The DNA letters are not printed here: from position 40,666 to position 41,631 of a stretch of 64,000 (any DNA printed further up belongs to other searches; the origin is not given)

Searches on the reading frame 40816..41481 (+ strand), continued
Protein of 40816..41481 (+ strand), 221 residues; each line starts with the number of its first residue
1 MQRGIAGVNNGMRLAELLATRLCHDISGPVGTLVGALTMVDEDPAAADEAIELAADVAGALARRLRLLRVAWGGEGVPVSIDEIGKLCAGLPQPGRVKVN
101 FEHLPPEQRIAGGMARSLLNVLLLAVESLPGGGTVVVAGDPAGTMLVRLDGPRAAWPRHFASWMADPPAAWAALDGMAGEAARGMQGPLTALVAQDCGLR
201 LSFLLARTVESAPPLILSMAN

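Call 28: find_related_loci(query=A1, collection=genome_contigs, flank=8000)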
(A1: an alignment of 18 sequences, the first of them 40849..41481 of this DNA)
Query A1 (210 aa) in genome_contigs; peptide patterns used: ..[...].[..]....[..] (x = any residue, [..] = any of these).
160 stretches matched a pattern; 126 encode a relative of the query (tblastn E <= 1e-3); the best 80 are kept; 80 distinct loci.
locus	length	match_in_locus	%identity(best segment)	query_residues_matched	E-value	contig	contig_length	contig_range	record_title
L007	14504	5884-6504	61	1-207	4e-59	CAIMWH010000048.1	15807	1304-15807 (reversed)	MAG: uncultured Rhodospirillales bacterium isolate AlinenLipids_bin-4869 genome assembly, contig: bin-4869:048/380, whol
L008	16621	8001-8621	53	1-207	1e-56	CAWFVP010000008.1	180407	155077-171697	MAG: uncultured Alphaproteobacteria bacterium isolate MFD09671.bin.2.139 genome assembly, contig: contig_53551, whole ge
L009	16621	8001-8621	50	1-208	2e-53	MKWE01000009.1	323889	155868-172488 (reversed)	MAG: Rhodospirillales bacterium 70-18 SCNpilot_cont_750_bf_scaffold_157, whole genome shotgun sequence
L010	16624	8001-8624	48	1-208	6e-50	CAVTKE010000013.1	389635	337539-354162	MAG: uncultured Alphaproteobacteria bacterium isolate MFD05513.bin.2.182 genome assembly, contig: contig_39403, whole ge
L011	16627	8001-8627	44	1-210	7e-49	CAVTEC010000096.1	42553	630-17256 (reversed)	MAG: uncultured Alphaproteobacteria bacterium isolate MFD01138.bin.3.74 genome assembly, contig: contig_91527, whole gen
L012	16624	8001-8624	52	1-207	2e-54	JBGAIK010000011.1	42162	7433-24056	MAG: Acetobacteraceae bacterium isolate MAG_MBR_H125.62 MBRH125-62_opera_contig_2596, whole genome shotgun sequence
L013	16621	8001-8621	46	1-208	5e-45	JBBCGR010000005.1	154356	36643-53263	MAG: Acetobacteraceae bacterium isolate CoA_maxb_bin.80 s12914.ctg012941l, whole genome shotgun sequence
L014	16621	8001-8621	44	1-208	3e-44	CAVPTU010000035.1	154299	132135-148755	MAG: uncultured Alphaproteobacteria bacterium isolate MFD09286.bin.2.171 genome assembly, contig: contig_45237, whole ge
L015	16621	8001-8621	45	1-210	2e-43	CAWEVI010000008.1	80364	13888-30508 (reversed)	MAG: uncultured Alphaproteobacteria bacterium isolate MFD05521.bin.2.221 genome assembly, contig: contig_146262, whole g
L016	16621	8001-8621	43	1-207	1e-41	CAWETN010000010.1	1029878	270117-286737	MAG: uncultured Alphaproteobacteria bacterium isolate MFD05841.bin.2.38 genome assembly, contig: contig_20581, whole gen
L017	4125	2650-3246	42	1-205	2e-41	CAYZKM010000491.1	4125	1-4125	MAG TPA_asm: uncultured Bifidobacterium sp. isolate SRP262948_co1_77 genome assembly, contig: NODE_25098_length_4125_cov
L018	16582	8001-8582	49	12-210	3e-41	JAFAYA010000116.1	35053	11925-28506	MAG: Acidisphaera sp. isolate CP_BM_RX_R8_3 BM_RX_R8_k147_419485, whole genome shotgun sequence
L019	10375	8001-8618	45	1-210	3e-41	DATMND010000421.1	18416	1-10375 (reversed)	MAG TPA_asm: Acetobacteraceae bacterium isolate SMAG_U12841 k141_1764232, whole genome shotgun sequence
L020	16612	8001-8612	53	1-209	1e-40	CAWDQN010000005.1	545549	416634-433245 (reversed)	MAG: uncultured Alphaproteobacteria bacterium isolate MFD01223.bin.2.90 genome assembly, contig: contig_2664, whole geno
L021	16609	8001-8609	44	1-210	1e-40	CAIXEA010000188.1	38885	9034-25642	MAG: uncultured Acetobacteraceae bacterium isolate Umea2p1_bin-0969 genome assembly, contig: bin-0969:188/241, whole gen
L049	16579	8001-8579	45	1-194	7e-34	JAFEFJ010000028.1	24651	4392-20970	MAG: Proteobacteria bacterium isolate SZAS LIN-2 LIN-662__28__length-24651, whole genome shotgun sequence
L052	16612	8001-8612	50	1-209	2e-33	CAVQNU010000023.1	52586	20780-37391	MAG: uncultured Alphaproteobacteria bacterium isolate MFD01223.bin.2.73 genome assembly, contig: contig_3352, whole geno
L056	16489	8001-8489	45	12-179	1e-32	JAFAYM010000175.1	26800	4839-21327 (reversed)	MAG: Acidisphaera sp. isolate CP_BM_RX_R8_15 BM_RX_R8_k147_1402403, whole genome shotgun sequence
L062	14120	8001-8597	41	1-205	2e-31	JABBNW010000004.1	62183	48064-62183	MAG: Proteobacteria bacterium isolate G2_14 NODE_184_length_62183_cov_18.179, whole genome shotgun sequence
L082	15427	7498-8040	42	3-194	9e-31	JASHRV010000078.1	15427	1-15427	MAG: Acetobacteraceae bacterium isolate JOPF110 JOPF_AWAY_contig_236503, whole genome shotgun sequence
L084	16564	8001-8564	37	1-195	4e-26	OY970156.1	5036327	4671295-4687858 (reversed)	MAG: uncultured proteobacterium isolate MFD01299.bin.c.1 genome assembly, chromosome: 1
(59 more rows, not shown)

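Call 31: search_protein_families(library=pfam, proteins=[L013:8686-9624:+, L013:10505-12340:+, L018:8699-9988:+, L018:10047-10907:+, L049:8840-9427:+, L056:9017-9610:+, L056:10333-11664:+, L062:8692-9156:-, L082:8152-9108:+, L084:10273-11457:-], max_evalue=0.001)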
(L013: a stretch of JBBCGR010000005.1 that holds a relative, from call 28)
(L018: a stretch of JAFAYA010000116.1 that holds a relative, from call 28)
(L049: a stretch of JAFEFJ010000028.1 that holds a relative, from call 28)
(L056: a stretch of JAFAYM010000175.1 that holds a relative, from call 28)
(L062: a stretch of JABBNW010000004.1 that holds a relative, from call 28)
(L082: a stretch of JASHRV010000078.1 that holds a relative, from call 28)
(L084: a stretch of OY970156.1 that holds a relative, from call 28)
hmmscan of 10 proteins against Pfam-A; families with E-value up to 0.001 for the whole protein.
L013:8686-9624:+ (312 aa): 3 families
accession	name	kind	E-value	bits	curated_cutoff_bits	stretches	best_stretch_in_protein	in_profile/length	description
PF00535.33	Glycos_transf_2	-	1.9e-18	67.4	23.3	1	4-104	1-100/168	Glycosyl transferase family 2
PF10111.15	Glyco_tranf_2_2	-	2.7e-06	27.5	27.3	1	4-105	3-104/276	Glycosyltransferase like family 2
PF13641.12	Glyco_tranf_2_3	-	0.00011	22.7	27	1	3-222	3-212/230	Glycosyltransferase like family 2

L013:10505-12340:+ (611 aa): 9 families
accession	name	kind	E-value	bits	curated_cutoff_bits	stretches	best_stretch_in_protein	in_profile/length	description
PF13489.12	Methyltransf_23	-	9.1e-17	61.7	27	1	55-210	13-160/164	Methyltransferase domain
PF08242.18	Methyltransf_12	-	1.8e-12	48.3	30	1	66-157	1-97/98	Methyltransferase domain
PF08241.18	Methyltransf_11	-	7.1e-09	36.6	21.2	1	66-160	1-95/95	Methyltransferase domain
PF13649.12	Methyltransf_25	-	5.8e-08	33.7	27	1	65-156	1-97/97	Methyltransferase domain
PF13847.12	Methyltransf_31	-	9.1e-08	32.3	27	1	62-167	4-116/145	Methyltransferase domain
PF13692.12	Glyco_trans_1_4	-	1.3e-06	29.1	27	1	415-545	6-140/142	Glycosyl transferases group 1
PF13524.12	Glyco_trans_1_2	-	3.4e-05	24.3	25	1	443-564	15-131/144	Glycosyl transferase-like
PF07021.18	MetW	-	4.2e-05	23.7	21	1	63-176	15-123/193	Methionine biosynthesis protein MetW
PF05175.20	MTS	-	0.00082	19.5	23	0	54-111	23-81/170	Methyltransferase small domain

L018:8699-9988:+ (429 aa): 1 family
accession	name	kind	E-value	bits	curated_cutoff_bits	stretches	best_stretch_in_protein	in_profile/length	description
PF12248.16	Methyltransf_FA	-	4.8e-11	43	24.2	1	67-206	5-136/140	Farnesoic acid 0-methyl transferase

L018:10047-10907:+ (286 aa): 1 family
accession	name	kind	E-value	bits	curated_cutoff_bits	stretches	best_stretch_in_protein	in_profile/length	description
PF00296.26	Bac_luciferase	-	1.1e-27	97.6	27.9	2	18-128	22-136/314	Luciferase-like monooxygenase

L049:8840-9427:+ (195 aa): 1 family
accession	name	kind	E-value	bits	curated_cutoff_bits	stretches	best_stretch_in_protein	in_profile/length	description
PF01292.26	Ni_hydr_CYTB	-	2.5e-19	70.2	30.1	1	12-158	40-179/179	Prokaryotic cytochrome b561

L056:9017-9610:+ (197 aa): 3 families
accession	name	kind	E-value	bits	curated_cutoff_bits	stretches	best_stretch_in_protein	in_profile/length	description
PF04542.20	Sigma70_r2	-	1.3e-17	63.8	24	1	41-107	1-68/71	Sigma-70 region 2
PF08281.18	Sigma70_r4_2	-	7.8e-15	54.7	25.7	1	138-189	3-54/54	Sigma-70, region 4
PF04545.22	Sigma70_r4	-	1.4e-10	40.9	24.1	1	143-191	2-50/50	Sigma-70, region 4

L056:10333-11664:+ (443 aa): 2 families
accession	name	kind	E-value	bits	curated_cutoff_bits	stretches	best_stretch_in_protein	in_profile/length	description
PF13458.12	Peripla_BP_6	-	1.2e-67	229.4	31.7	1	50-405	1-339/343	Periplasmic binding protein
PF13433.12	Peripla_BP_5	-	4.3e-24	85.7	27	1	53-407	3-339/363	Periplasmic binding protein domain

L062:8692-9156:- (154 aa): 0 families

L082:8152-9108:+ (318 aa): 2 families
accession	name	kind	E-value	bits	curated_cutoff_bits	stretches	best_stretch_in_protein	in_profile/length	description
PF02915.23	Rubrerythrin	-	3e-30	105.8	22.8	1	11-147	1-136/137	Rubrerythrin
PF01988.24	VIT1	-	1.5e-07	31.9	28.1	1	235-316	131-213/214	VIT family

L084:10273-11457:- (394 aa): 3 families
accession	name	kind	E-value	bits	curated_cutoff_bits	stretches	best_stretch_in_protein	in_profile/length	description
PF02801.28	Ketoacyl-synt_C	-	9.9e-31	106.7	20.8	1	244-352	4-118/119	Beta-ketoacyl synthase, C-terminal domain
PF00109.32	ketoacyl-synt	-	6e-22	78.9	20.8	1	79-237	100-248/252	Beta-ketoacyl synthase, N-terminal domain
PF00108.29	Thiolase_N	-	7.4e-07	29.2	26.4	1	142-195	60-115/260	Thiolase, N-terminal domain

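Call 36: search_dna_similar(query=window:40849-41481:+, collection=plasmids, mode=protein, max_evalue=0.001, max_rows=40)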
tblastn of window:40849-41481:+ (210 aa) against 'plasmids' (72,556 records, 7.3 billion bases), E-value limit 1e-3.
No match.

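Call 44: find_homologous_proteins(query=A2, max_evalue=0.00001)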
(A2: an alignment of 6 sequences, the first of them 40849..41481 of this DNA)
Query A2 (6 sequences) (210 aa, profile of the alignment): 7345 proteins with E <= 0.00001 among 8000 candidates; the best 120 are listed.
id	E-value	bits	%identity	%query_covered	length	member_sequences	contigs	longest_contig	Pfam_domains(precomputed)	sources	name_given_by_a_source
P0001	3.0e-78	280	100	100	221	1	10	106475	PF10090.16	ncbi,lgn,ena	-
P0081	8.4e-75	269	41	92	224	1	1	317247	PF10090.16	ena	-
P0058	1.5e-68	248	42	99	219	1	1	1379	PF10090.16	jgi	jgi:histidine phosphotransferase ChpT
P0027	9.4e-68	246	45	100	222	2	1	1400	PF10090.16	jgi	jgi:histidine phosphotransferase ChpT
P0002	5.6e-66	240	61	99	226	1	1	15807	PF10090.16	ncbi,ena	-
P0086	1.3e-65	239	25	91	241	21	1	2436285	PF10090.16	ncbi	-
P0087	1.4e-65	239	47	92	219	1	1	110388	PF10090.16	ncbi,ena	-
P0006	2.2e-65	238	55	100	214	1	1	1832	PF10090.16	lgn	-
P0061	3.7e-65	237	41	99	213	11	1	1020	PF10090.16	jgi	-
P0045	5.3e-65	237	45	99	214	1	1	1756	PF10090.16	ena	-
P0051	1.6e-64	235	44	99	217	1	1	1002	PF10090.16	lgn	-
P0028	2.9e-64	234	46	100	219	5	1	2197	PF10090.16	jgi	-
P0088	3.4e-64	234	-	-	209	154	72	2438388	PF10090.16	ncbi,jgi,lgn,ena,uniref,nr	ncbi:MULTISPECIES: histidine phosphotransferase ChpT [Brucella]|jgi:histidine phosphotransferase Chp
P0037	3.6e-64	234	45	99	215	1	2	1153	PF10090.16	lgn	-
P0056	1.0e-63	233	44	85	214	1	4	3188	PF10090.16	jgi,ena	-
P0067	2.2e-63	232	43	100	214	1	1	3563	PF10090.16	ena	-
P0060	2.6e-63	231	44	85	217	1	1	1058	PF10090.16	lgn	-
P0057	3.5e-63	231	44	85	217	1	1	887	PF10090.16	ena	-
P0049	4.0e-63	231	45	85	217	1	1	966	PF10090.16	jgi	jgi:histidine phosphotransferase ChpT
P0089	7.3e-63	230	-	-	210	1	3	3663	PF10090.16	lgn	-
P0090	8.3e-63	230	-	-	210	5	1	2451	PF10090.16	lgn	-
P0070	1.2e-62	229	44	85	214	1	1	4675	PF10090.16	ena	-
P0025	4.3e-62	227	46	99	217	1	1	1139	PF10090.16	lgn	-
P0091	7.9e-62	227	-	-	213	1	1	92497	PF10090.16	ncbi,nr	ncbi:histidine phosphotransferase ChpT [Phyllobacterium leguminum]|nr:histidine phosphotransferase f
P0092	8.9e-62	226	-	-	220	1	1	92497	PF10090.16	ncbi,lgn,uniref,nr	ncbi:histidine phosphotransferase ChpT [Phyllobacterium leguminum]|uniref:Histidine phosphotransfera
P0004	2.2e-61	225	58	99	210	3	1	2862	PF10090.16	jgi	-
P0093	3.0e-61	225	-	-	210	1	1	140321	PF10090.16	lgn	-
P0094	5.0e-61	224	-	-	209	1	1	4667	PF10090.16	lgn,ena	-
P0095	8.7e-61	223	-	-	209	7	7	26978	PF10090.16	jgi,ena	jgi:histidine phosphotransferase ChpT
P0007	8.9e-61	223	56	99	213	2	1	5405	PF10090.16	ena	-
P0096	1.0e-60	223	-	-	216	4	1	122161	PF10090.16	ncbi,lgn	-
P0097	1.1e-60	223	-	-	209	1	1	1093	PF10090.16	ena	-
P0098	1.5e-60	222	-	-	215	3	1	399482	PF10090.16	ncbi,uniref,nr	ncbi:histidine phosphotransferase [Phyllobacterium phragmitis]|uniref:Histidine phosphotransferase n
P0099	1.6e-60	222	-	-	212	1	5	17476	PF10090.16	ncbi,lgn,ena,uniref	ncbi:histidine phosphotransferase ChpT [Daeguia caeni]|uniref:Histidine phosphotransferase ChpT n=1 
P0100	2.0e-60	222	-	-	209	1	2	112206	PF10090.16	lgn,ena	-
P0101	2.1e-60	222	-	-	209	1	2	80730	PF10090.16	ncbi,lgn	ncbi:MAG: histidine phosphotransferase ChpT [Phyllobacterium sp.]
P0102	2.3e-60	222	-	-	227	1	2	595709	PF10090.16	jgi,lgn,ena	-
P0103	3.0e-60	221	-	-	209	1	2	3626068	PF10090.16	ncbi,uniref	ncbi:histidine phosphotransferase ChpT [Phyllobacterium phragmitis]|uniref:Histidine phosphotransfer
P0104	3.3e-60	221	-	-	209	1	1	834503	PF10090.16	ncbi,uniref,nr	ncbi:histidine phosphotransferase family protein [Mesorhizobium sp. RMAD-H1]|uniref:histidine phosph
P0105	3.7e-60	221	-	-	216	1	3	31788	PF10090.16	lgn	-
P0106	4.0e-60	221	-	-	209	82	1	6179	PF10090.16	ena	-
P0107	4.9e-60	221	-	-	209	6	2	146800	PF10090.16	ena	-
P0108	5.3e-60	221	24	91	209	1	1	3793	PF10090.16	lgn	-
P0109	7.3e-60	220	-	-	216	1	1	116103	PF10090.16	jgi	jgi:histidine phosphotransferase ChpT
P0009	7.4e-60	220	57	99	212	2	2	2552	PF10090.16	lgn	-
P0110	8.4e-60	220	25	91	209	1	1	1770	PF10090.16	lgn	-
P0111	9.6e-60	220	-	-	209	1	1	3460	PF10090.16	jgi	jgi:histidine phosphotransferase ChpT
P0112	1.2e-59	219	-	-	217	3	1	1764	PF10090.16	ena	-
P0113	1.7e-59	219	-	-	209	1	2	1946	PF10090.16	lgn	-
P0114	1.7e-59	219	-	-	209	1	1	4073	PF10090.16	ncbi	-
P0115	1.7e-59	219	-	-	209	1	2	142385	PF10090.16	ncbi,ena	-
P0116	1.9e-59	219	28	90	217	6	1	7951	PF10090.16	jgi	-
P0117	2.4e-59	218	28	90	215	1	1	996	PF10090.16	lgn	-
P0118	2.5e-59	218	-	-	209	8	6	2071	PF10090.16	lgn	-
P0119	2.5e-59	218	-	-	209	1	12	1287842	PF10090.16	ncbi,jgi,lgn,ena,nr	ncbi:MAG: histidine phosphotransferase [Rhizobiaceae bacterium]|jgi:histidine phosphotransferase Chp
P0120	2.5e-59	218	31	70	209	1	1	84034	PF10090.16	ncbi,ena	ncbi:MAG: histidine phosphotransferase family protein [Mesorhizobium sp.]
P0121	2.6e-59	218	-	-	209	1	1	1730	PF10090.16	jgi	-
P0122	2.7e-59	218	27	90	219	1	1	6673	PF10090.16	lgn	-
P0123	3.2e-59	218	-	-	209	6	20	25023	PF10090.16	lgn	-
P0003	3.5e-59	218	60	99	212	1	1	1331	PF10090.16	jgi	jgi:histidine phosphotransferase ChpT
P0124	5.5e-59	217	44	100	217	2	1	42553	PF10090.16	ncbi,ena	-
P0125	5.5e-59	217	-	-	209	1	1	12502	PF10090.16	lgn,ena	-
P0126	5.5e-59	217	29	90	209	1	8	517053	PF10090.16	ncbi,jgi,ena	-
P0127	5.9e-59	217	-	-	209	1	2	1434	PF10090.16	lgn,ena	-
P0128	6.0e-59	217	-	-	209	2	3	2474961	PF10090.16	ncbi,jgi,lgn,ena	ncbi:histidine phosphotransferase ChpT [Aquamicrobium terrae]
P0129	6.0e-59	217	30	59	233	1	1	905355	PF10090.16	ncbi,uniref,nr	ncbi:histidine phosphotransferase family protein [Mesorhizobium sp. L2C084A000]|uniref:histidine pho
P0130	6.2e-59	217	31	59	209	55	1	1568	PF10090.16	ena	-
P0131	6.6e-59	217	-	-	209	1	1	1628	PF10090.16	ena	-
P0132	7.2e-59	217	-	-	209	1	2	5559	PF10090.16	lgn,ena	-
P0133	7.9e-59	217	30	70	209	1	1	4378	PF10090.16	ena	-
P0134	8.0e-59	217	-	-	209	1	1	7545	PF10090.16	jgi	jgi:histidine phosphotransferase ChpT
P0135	8.2e-59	217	-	-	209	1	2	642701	PF10090.16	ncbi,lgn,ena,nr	ncbi:MAG: histidine phosphotransferase [Rhizobiaceae bacterium]|nr:histidine phosphotransferase [Rhi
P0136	8.6e-59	217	-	-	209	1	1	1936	PF10090.16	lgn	-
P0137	8.8e-59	217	-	-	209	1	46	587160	PF10090.16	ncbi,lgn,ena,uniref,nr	ncbi:histidine phosphotransferase ChpT [Aerobium aerolatum]|uniref:Histidine phosphotransferase ChpT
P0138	8.8e-59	217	-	-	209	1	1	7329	PF10090.16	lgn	-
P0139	9.0e-59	217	30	70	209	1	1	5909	PF10090.16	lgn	-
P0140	9.1e-59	217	30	70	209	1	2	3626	PF10090.16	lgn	-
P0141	9.1e-59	217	33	70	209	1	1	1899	PF10090.16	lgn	-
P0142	9.8e-59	216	-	-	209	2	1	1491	PF10090.16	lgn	-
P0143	1.0e-58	216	30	59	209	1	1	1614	PF10090.16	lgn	-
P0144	1.2e-58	216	-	-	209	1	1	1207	PF10090.16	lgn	-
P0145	1.2e-58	216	31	59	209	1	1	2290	PF10090.16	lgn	-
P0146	1.3e-58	216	29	70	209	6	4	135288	PF10090.16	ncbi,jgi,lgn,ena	-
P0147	1.3e-58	216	29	70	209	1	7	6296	PF10090.16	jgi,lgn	jgi:histidine phosphotransferase ChpT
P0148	1.3e-58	216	-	-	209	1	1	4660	PF10090.16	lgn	-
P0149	1.3e-58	216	30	70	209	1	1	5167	PF10090.16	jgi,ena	-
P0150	1.4e-58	216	27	90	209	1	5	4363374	PF10090.16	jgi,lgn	jgi:histidine phosphotransferase ChpT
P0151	1.4e-58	216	27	91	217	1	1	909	PF10090.16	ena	-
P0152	1.5e-58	216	-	-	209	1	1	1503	PF10090.16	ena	-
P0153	1.5e-58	216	-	-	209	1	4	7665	PF10090.16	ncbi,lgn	-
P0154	1.6e-58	216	-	-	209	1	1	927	PF10090.16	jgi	jgi:histidine phosphotransferase ChpT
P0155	1.8e-58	216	-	-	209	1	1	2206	PF10090.16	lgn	-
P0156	1.9e-58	215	32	60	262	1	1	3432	PF10090.16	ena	-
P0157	2.0e-58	215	44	100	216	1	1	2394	PF10090.16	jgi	jgi:histidine phosphotransferase ChpT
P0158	2.1e-58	215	30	90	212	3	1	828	PF10090.16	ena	-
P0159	2.1e-58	215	-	-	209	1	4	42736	PF10090.16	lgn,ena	-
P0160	2.3e-58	215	27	87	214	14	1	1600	PF10090.16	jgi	jgi:histidine phosphotransferase ChpT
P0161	2.5e-58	215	30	60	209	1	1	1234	PF10090.16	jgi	jgi:histidine phosphotransferase ChpT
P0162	2.6e-58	215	33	60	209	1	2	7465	PF10090.16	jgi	jgi:histidine phosphotransferase ChpT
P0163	2.7e-58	215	31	70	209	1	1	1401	PF10090.16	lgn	-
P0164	2.8e-58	215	43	30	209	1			PF10090.16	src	-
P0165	2.9e-58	215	28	90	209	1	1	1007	PF10090.16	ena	-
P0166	3.1e-58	215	-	-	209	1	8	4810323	PF10090.16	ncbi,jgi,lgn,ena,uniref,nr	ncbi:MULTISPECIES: histidine phosphotransferase ChpT [Phyllobacteriaceae]|uniref:Histidine phosphotr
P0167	3.1e-58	215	-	-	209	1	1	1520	PF10090.16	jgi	jgi:histidine phosphotransferase ChpT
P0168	3.3e-58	215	-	-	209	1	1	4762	PF10090.16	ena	-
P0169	4.0e-58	214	-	-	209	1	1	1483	PF10090.16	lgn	-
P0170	4.1e-58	214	33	59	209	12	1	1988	PF10090.16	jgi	jgi:histidine phosphotransferase ChpT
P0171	4.3e-58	214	-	-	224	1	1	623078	PF10090.16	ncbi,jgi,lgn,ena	jgi:histidine phosphotransferase ChpT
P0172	4.3e-58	214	-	-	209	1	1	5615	PF10090.16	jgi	jgi:histidine phosphotransferase ChpT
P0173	4.4e-58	214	28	70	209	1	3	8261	PF10090.16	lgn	-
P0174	4.5e-58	214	-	-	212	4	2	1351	PF10090.16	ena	-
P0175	4.6e-58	214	-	-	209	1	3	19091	PF10090.16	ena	-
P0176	4.6e-58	214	-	-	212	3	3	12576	PF10090.16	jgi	jgi:histidine phosphotransferase ChpT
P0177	4.7e-58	214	-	-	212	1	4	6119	PF10090.16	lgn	-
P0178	4.8e-58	214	26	96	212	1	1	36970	PF10090.16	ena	-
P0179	4.9e-58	214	28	90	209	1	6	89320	PF10090.16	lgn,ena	-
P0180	4.9e-58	214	-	-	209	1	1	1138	PF10090.16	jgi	jgi:histidine phosphotransferase ChpT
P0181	4.9e-58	214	-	-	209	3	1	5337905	PF10090.16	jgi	jgi:histidine phosphotransferase ChpT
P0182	5.0e-58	214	-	-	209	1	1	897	PF10090.16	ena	-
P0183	5.1e-58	214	29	70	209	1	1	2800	PF10090.16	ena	-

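Call 47: find_encoding_contigs(protein=P0088, flank=5000, max_places=2)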
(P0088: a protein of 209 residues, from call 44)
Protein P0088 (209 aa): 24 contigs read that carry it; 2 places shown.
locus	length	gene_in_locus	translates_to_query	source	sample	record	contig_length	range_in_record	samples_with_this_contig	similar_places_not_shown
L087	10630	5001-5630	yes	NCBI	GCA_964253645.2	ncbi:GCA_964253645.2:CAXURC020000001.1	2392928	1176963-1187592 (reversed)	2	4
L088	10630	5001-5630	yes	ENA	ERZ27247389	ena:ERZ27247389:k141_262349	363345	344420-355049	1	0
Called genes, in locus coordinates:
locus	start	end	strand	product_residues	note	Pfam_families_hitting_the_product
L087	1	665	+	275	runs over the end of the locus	PF00588:SpoU_methylase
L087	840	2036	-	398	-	PF00733:Asn_synthase (weak), PF03054:tRNA_Me_trans, PF06508:QueC (faint), PF20259:tRNA_Me_trans_M, PF20258:tRNA_Me_trans_C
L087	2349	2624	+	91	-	PF06627:DUF1153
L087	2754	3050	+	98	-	PF14542:Acetyltransf_CG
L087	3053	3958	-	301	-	PF19220:Rod_CreS (faint)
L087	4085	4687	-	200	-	PF06577:EipA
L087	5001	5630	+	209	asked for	PF10090:HPTransfase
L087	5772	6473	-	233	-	PF00072:Response_reg, PF00486:Trans_reg_C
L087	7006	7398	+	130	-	-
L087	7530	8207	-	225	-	PF08279:HTH_11, PF13280:WYL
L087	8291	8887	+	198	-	-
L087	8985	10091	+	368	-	PF05145:AbrB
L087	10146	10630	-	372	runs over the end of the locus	PF01041:DegT_DnrJ_EryC1, PF00155:Aminotran_1_2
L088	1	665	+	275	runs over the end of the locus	PF00588:SpoU_methylase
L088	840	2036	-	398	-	PF00733:Asn_synthase (weak), PF03054:tRNA_Me_trans, PF06508:QueC (faint), PF20259:tRNA_Me_trans_M, PF20258:tRNA_Me_trans_C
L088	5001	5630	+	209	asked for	PF10090:HPTransfase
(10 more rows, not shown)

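Call 48: find_encoding_contigs(protein=P0086, flank=5000, max_places=2)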
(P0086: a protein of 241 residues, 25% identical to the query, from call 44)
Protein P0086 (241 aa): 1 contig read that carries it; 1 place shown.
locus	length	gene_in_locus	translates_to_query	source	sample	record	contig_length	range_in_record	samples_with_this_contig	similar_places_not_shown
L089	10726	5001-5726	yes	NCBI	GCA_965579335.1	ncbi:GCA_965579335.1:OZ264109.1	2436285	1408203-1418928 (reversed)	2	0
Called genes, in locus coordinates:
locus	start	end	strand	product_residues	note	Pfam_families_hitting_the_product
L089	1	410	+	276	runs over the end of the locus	PF00588:SpoU_methylase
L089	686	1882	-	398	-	PF00733:Asn_synthase (weak), PF03054:tRNA_Me_trans, PF20259:tRNA_Me_trans_M, PF20258:tRNA_Me_trans_C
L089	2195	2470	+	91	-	PF06627:DUF1153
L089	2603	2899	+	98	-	PF14542:Acetyltransf_CG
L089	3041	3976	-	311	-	-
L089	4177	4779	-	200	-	PF06577:EipA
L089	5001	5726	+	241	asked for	PF10090:HPTransfase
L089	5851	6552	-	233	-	PF00072:Response_reg, PF00486:Trans_reg_C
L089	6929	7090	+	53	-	-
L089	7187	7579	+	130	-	-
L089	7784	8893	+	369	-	PF05145:AbrB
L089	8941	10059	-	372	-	PF01041:DegT_DnrJ_EryC1, PF00155:Aminotran_1_2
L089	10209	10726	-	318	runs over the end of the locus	PF01408:GFO_IDH_MocA, PF22725:GFO_IDH_MocA_C3, PF02894:GFO_IDH_MocA_C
